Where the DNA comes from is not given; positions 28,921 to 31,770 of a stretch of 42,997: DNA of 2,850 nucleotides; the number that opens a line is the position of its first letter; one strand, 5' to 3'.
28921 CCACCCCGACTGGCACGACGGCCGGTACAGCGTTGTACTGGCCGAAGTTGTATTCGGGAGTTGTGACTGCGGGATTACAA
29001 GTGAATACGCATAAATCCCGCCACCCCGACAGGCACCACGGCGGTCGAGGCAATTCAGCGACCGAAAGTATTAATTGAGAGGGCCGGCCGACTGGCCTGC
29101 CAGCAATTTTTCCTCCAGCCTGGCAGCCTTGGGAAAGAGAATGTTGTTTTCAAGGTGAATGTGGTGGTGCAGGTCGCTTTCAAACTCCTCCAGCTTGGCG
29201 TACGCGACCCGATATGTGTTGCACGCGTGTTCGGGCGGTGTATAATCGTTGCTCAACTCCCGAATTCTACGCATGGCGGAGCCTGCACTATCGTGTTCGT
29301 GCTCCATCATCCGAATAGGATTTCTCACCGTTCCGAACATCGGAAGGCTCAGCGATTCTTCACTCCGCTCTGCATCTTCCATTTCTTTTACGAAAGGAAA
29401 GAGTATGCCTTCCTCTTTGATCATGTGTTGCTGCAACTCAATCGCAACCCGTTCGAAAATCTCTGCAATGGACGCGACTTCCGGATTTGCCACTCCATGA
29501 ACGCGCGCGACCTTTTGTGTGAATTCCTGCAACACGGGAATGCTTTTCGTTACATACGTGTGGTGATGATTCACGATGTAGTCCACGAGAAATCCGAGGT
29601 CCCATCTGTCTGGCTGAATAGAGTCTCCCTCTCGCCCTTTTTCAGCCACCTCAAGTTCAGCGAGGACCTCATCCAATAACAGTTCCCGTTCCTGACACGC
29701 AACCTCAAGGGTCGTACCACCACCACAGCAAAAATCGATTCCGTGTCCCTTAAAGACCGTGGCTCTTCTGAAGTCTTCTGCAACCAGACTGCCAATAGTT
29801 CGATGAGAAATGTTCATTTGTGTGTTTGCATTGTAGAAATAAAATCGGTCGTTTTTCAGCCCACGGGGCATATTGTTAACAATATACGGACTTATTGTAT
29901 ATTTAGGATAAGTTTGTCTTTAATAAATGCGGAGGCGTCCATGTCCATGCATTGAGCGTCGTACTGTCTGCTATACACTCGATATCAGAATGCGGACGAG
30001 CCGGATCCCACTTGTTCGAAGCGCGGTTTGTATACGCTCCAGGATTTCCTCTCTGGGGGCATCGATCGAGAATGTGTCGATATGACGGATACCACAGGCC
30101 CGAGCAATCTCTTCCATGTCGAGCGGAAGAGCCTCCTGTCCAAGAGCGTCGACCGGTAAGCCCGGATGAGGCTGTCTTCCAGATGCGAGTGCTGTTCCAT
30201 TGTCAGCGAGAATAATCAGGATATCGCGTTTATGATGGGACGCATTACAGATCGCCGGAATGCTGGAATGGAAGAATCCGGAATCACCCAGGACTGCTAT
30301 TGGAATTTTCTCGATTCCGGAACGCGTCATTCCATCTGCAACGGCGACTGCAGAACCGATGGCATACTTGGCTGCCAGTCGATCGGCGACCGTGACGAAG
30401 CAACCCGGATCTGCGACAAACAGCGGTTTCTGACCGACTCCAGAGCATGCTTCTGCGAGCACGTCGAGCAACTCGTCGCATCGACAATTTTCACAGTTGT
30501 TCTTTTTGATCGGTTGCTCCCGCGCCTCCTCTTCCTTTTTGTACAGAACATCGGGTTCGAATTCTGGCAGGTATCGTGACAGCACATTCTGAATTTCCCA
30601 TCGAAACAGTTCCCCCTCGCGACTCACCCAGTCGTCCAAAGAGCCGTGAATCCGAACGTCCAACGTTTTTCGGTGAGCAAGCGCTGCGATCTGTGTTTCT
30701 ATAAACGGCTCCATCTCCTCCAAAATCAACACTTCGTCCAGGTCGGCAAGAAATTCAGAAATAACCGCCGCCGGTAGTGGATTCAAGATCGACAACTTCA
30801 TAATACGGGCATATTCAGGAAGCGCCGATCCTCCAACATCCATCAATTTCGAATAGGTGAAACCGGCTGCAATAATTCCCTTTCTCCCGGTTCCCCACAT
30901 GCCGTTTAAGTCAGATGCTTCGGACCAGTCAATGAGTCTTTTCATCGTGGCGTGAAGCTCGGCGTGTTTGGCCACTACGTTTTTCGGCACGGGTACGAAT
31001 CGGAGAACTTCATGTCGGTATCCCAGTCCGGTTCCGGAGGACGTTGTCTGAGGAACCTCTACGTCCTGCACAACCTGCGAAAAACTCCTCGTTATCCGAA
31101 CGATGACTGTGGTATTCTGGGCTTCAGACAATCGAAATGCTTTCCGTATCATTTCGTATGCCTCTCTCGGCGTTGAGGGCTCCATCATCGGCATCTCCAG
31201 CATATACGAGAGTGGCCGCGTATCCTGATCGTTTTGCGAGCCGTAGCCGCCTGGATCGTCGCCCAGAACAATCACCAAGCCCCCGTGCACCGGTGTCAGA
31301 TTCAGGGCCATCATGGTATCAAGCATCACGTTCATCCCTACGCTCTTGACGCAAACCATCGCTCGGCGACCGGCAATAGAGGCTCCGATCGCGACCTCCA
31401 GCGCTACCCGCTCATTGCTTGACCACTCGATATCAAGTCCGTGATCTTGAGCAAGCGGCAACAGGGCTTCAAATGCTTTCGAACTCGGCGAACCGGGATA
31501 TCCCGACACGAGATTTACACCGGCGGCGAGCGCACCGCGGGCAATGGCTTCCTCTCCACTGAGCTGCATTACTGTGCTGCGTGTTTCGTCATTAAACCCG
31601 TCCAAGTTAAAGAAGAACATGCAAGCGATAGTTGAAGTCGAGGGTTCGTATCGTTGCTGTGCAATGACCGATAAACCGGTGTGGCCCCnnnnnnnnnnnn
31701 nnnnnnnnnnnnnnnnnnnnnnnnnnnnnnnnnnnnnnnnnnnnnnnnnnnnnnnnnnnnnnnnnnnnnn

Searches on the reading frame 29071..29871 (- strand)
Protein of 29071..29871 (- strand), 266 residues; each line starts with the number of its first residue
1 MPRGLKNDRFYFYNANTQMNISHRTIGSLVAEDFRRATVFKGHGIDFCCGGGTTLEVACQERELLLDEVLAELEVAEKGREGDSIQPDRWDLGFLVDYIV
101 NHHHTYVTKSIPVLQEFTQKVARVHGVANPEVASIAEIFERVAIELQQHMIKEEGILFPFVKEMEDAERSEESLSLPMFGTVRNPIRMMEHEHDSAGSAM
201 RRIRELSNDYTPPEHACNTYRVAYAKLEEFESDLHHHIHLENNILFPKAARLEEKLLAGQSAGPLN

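Call 8: search_protein_families(library=pfam, proteins=[window:29071-29871:-], max_evalue=0.001)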
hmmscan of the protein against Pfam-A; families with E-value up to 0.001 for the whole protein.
window:29071-29871:- (266 aa): 2 families
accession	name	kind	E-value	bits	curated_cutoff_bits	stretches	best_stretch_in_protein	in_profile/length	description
PF04405.19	ScdA_N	-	2.3e-20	72.4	32.5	1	24-75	3-54/56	Domain of Unknown function (DUF542)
PF01814.28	Hemerythrin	-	8.4e-20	72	25.3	1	99-249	5-127/127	Hemerythrin HHE cation binding domain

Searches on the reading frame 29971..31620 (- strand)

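Call 8: search_protein_families(library=pfam, proteins=[window:29971-31620:-], max_evalue=0.001)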
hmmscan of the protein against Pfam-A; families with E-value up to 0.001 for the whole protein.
window:29971-31620:- (549 aa): 3 families
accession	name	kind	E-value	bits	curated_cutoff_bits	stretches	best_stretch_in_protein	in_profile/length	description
PF01855.24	POR_N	-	2.7e-13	50.6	27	1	29-193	2-171/231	Pyruvate flavodoxin/ferredoxin oxidoreductase, thiamine diP-bdg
PF02775.26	TPP_enzyme_C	-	7.4e-13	49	21.9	1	420-543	29-150/151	Thiamine pyrophosphate enzyme, C-terminal TPP binding domain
PF02776.23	TPP_enzyme_N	-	1.1e-05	25.6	26.8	0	22-97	3-75/119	Thiamine pyrophosphate enzyme, N-terminal TPP binding domain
